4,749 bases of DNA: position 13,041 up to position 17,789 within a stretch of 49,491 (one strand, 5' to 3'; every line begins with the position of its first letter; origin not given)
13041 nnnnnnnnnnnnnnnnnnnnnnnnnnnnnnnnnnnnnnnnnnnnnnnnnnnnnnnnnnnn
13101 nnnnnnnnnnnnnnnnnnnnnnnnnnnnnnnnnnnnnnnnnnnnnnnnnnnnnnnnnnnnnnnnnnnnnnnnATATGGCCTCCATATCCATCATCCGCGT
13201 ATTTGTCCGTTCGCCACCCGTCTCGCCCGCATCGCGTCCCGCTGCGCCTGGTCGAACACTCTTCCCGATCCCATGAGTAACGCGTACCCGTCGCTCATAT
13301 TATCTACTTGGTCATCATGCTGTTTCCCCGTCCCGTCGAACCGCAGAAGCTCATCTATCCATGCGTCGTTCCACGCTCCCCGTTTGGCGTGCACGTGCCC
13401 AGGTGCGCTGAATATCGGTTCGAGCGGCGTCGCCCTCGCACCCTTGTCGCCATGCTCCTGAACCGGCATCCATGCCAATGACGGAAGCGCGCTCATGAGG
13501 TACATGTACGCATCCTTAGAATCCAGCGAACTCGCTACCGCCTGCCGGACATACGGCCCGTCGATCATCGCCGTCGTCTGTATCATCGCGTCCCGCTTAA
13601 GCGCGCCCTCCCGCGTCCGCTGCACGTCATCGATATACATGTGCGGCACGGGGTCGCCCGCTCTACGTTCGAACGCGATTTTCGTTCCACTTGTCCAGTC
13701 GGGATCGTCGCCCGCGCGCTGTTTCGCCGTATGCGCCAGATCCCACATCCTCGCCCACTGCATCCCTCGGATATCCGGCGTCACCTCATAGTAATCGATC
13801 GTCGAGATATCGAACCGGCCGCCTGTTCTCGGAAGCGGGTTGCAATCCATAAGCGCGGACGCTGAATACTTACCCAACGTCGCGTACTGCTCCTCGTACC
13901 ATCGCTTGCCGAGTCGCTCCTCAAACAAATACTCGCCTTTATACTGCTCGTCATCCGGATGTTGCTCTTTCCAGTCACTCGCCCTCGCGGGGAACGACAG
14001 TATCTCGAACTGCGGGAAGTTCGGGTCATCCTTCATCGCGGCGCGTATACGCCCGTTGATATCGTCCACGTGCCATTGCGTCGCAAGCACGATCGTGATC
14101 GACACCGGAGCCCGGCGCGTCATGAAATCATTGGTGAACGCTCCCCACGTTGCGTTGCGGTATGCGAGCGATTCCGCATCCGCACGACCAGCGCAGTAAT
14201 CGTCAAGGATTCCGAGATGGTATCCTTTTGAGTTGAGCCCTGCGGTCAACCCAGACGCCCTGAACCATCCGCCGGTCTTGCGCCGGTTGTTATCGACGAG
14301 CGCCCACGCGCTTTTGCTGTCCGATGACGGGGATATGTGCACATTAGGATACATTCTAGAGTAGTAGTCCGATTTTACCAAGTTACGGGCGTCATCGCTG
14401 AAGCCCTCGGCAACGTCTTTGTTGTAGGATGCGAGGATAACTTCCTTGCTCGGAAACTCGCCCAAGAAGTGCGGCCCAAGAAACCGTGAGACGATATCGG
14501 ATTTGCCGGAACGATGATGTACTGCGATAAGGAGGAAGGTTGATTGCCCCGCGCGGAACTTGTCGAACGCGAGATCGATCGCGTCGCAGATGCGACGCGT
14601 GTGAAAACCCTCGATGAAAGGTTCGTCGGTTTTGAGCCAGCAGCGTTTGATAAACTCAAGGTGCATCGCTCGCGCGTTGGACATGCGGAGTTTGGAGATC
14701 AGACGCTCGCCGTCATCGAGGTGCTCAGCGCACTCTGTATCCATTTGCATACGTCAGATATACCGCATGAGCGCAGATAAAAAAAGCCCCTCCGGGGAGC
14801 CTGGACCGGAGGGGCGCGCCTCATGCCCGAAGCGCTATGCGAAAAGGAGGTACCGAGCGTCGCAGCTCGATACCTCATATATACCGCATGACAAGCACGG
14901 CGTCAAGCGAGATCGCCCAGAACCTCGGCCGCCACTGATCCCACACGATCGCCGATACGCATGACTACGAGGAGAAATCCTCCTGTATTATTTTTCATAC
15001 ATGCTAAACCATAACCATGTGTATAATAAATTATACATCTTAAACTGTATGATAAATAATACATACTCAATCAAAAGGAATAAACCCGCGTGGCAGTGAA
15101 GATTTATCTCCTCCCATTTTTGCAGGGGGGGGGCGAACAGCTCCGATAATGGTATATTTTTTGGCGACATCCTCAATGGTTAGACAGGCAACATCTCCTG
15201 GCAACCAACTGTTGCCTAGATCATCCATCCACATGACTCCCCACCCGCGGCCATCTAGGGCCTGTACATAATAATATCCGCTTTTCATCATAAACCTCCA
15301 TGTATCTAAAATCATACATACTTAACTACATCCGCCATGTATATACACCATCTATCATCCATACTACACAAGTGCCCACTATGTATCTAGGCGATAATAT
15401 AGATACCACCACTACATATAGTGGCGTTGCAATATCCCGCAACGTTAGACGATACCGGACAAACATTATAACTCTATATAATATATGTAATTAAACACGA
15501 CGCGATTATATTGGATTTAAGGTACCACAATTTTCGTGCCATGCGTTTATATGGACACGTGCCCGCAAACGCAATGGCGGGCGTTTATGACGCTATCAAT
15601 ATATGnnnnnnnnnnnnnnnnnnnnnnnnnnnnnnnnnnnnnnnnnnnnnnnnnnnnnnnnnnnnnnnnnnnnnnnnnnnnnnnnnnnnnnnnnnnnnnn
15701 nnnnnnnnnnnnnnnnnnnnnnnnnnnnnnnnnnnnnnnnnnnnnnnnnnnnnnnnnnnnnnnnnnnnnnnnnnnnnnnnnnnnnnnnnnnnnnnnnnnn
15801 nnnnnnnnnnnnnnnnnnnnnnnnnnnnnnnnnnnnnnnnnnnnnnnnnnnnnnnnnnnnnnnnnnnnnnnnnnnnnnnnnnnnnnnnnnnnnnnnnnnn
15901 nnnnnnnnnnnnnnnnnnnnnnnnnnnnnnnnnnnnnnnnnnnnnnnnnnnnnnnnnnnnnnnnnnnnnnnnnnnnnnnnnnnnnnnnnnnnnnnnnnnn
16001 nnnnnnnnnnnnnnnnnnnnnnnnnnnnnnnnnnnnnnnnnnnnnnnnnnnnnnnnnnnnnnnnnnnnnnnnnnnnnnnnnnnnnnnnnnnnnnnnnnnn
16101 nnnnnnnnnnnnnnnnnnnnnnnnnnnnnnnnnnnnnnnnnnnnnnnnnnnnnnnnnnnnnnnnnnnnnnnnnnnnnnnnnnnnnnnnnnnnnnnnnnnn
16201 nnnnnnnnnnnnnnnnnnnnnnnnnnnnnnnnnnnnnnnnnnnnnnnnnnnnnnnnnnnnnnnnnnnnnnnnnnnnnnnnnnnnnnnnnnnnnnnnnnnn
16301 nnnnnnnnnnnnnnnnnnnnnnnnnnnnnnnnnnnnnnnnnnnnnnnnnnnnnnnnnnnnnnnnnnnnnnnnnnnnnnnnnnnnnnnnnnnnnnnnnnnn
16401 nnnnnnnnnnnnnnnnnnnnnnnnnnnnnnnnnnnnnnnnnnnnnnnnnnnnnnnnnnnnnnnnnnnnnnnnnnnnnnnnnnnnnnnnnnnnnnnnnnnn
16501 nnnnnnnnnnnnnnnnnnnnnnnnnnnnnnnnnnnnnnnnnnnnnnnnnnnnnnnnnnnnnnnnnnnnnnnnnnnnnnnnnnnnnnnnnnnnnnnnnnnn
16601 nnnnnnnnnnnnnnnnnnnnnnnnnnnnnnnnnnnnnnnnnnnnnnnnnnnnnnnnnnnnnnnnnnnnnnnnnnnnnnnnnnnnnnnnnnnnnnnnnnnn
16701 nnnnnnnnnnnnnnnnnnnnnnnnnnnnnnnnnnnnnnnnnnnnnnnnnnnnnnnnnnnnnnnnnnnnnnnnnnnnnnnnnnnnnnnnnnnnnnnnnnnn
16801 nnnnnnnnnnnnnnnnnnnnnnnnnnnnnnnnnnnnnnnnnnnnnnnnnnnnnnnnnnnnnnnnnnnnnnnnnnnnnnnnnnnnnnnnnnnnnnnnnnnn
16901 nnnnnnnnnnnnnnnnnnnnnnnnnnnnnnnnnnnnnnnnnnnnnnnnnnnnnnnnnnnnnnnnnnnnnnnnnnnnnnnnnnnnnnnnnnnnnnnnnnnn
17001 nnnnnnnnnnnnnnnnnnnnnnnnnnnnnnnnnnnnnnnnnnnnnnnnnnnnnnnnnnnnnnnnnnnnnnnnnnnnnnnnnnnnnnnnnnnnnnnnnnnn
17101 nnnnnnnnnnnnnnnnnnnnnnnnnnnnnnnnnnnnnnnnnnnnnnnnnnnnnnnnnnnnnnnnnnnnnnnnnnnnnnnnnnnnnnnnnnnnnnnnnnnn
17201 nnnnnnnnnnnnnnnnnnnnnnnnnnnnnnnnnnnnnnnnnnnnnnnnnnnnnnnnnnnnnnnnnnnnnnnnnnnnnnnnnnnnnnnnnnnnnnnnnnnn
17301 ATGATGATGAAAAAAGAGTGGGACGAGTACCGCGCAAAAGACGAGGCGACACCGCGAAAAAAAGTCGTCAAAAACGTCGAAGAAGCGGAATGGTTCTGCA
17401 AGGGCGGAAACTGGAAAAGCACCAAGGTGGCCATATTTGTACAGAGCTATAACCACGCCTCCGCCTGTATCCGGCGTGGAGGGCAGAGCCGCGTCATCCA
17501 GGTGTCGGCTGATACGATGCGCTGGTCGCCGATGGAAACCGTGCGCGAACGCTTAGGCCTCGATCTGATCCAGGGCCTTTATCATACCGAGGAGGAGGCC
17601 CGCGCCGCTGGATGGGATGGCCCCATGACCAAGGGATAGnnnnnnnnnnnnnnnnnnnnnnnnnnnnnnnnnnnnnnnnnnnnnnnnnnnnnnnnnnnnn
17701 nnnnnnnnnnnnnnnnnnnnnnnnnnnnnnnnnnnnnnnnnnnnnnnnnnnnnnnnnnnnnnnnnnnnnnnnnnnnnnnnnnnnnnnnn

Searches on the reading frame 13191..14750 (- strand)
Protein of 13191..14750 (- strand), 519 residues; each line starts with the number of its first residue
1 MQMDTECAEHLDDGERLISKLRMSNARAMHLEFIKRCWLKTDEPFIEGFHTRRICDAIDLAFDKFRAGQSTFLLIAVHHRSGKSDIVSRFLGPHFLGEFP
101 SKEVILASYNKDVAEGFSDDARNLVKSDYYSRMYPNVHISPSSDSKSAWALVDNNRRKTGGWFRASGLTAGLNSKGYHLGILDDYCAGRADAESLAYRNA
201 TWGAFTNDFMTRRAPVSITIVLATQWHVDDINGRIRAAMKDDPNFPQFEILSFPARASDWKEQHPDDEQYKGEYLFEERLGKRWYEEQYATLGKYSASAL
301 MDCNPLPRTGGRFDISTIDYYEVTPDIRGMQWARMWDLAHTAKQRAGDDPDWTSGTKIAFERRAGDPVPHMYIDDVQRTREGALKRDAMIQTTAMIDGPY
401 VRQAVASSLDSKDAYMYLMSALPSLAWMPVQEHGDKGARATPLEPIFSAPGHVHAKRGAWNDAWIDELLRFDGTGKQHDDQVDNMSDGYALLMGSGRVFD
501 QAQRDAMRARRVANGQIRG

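Call 12: search_protein_families(library=phrogs, proteins=[window:13191-14750:-], max_evalue=0.00001)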
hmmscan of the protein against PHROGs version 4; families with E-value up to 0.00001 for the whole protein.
window:13191-14750:- (519 aa): 7 families
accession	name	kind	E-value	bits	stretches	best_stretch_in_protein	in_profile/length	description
phrog_38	-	head and packaging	8e-49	168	1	21-504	259-715/760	terminase large subunit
phrog_4758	-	head and packaging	3.8e-35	122.4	1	31-259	21-239/243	terminase large subunit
phrog_979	-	head and packaging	7.7e-21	75.4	1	313-495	416-602/642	terminase large subunit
phrog_12171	-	head and packaging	5.7e-10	40.3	1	433-495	39-98/110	terminase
phrog_9453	-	head and packaging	2.1e-08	35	1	329-493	27-211/233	terminase large subunit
phrog_30251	-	head and packaging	4.1e-07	29.6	1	65-242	50-228/799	terminase large subunit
phrog_5573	-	head and packaging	1.2e-06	29.1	0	271-487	23-229/250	terminase large subunit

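Call 24: find_related_loci(query=window:13191-14750:-, collection=viral_contigs, flank=10000)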
Query window:13191-14750:- (519 aa) in viral_contigs; peptide patterns used: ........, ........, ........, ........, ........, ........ (x = any residue, [..] = any of these).
13 stretches matched a pattern; 9 encode a relative of the query (tblastn E <= 1e-3); 9 distinct loci.
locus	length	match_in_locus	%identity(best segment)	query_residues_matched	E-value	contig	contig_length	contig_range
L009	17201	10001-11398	62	25-495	0e+0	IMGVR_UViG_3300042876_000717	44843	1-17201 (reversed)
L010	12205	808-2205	62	25-495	0e+0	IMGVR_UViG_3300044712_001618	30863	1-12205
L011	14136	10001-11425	59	16-494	0e+0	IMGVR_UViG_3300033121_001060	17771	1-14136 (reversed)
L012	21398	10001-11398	62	25-495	0e+0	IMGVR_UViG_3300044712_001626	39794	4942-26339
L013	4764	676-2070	61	26-495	0e+0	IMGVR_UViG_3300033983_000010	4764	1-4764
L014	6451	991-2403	60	25-499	0e+0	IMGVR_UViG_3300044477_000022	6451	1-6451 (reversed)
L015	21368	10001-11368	59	25-493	0e+0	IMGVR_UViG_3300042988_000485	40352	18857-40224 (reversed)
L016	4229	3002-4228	59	26-439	2e-171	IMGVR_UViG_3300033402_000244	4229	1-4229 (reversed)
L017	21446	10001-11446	52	25-511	1e-169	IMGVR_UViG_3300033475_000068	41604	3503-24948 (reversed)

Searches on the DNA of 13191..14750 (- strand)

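Call 26: search_rna_families(sources=[L009, L010, L011, L012, L013, L014, L015, L016, L017], threshold=gathering, show_alignments=6)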
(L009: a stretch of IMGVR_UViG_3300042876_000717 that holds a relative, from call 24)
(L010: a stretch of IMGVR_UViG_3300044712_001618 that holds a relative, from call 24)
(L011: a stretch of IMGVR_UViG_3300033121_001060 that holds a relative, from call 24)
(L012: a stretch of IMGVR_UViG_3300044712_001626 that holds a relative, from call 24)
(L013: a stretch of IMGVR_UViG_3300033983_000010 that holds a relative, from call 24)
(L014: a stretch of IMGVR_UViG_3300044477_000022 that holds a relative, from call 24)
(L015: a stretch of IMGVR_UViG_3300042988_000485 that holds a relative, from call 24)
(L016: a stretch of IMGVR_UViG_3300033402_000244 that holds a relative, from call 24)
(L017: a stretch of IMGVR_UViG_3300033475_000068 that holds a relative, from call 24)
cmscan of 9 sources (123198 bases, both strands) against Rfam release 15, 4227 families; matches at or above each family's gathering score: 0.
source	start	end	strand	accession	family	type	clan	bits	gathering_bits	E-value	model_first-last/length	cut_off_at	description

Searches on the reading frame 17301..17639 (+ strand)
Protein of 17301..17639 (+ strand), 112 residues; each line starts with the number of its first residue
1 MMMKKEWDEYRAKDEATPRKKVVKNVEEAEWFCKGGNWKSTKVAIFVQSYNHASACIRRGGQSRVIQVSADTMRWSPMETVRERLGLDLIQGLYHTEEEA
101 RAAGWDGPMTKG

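Call 85: search_protein_families(library=phrogs, proteins=[window:17301-17639:+], max_evalue=0.01)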
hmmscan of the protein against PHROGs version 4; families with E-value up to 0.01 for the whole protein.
window:17301-17639:+ (112 aa): 1 family
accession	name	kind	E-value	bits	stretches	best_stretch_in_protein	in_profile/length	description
phrog_36086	-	unknown function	0.0045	18.1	0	63-96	47-80/89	-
